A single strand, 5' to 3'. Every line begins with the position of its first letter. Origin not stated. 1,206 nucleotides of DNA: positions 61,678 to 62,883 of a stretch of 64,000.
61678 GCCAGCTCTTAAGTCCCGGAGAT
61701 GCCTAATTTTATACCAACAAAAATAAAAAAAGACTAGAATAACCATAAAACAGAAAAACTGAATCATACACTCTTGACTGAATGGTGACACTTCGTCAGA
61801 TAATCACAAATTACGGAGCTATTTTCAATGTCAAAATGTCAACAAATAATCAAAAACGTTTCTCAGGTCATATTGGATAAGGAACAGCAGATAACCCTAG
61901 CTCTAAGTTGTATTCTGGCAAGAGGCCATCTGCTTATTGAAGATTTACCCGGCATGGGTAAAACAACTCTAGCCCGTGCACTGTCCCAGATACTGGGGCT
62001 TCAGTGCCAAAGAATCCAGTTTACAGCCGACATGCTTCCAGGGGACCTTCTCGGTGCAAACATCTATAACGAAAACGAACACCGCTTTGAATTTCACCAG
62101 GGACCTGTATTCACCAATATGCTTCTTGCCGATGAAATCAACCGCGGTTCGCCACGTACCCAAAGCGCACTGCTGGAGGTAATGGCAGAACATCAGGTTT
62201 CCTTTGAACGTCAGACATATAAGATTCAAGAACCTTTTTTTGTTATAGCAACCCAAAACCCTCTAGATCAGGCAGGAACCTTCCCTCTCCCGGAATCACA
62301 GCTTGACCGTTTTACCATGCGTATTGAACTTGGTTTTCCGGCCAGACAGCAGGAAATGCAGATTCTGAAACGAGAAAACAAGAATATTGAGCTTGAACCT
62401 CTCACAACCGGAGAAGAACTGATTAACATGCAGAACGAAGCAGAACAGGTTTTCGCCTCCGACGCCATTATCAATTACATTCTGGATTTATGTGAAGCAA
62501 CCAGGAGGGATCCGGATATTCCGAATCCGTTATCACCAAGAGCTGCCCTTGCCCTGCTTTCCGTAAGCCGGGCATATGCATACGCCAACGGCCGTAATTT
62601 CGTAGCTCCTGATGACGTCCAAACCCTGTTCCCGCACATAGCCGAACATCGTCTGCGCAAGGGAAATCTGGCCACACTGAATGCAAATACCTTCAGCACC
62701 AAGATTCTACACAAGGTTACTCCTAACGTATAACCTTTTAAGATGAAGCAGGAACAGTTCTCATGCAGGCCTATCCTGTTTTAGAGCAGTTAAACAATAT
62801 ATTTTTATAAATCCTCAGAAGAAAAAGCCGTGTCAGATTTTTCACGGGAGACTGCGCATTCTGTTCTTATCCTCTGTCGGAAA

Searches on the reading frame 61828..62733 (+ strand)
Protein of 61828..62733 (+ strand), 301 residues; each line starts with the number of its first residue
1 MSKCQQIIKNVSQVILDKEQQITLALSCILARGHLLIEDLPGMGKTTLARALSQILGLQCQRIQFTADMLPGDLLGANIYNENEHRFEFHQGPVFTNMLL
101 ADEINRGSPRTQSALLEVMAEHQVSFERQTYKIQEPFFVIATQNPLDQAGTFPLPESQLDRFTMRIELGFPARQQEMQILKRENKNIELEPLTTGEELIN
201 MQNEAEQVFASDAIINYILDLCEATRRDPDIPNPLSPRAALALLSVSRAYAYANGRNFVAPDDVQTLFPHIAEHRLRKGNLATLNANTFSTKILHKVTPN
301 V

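Call 80: find_encoding_contigs(protein=window:61828-62733:+, flank=10000, max_places=1)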
Protein window:61828-62733:+ (301 aa): 24 contigs read that carry it; 1 place shown.
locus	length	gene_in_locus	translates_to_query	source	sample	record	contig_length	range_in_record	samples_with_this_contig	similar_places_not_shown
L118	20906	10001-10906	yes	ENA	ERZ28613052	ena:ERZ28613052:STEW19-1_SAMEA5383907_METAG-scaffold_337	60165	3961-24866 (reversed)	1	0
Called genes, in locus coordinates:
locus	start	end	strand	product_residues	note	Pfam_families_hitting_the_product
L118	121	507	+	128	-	PF04076:BOF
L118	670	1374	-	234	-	PF01479:S4, PF00849:PseudoU_synth_2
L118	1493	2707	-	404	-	PF00109:ketoacyl-synt, PF02801:Ketoacyl-synt_C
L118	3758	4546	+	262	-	PF05430:Methyltransf_30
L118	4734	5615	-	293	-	PF06037:DUF922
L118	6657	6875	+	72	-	PF01176:eIF-1a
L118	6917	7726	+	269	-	PF08238:Sel1 (faint)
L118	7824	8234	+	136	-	-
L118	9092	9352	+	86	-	PF00313:CSD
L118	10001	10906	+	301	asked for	PF20030:bpMoxR, PF00004:AAA (weak), PF07726:AAA_3, PF07728:AAA_5, PF17863:AAA_lid_2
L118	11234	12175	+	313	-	PF01882:DUF58 (weak)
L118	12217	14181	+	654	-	PF11992:TgpA_N, PF01841:Transglut_core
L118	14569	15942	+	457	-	PF14793:DUF4478, PF18306:LDcluster4 (faint), PF03641:Lysine_decarbox, PF11892:PpnN_C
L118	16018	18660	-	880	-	PF00122:E1-E2_ATPase, PF00702:Hydrolase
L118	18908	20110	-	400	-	PF00579:tRNA-synt_1b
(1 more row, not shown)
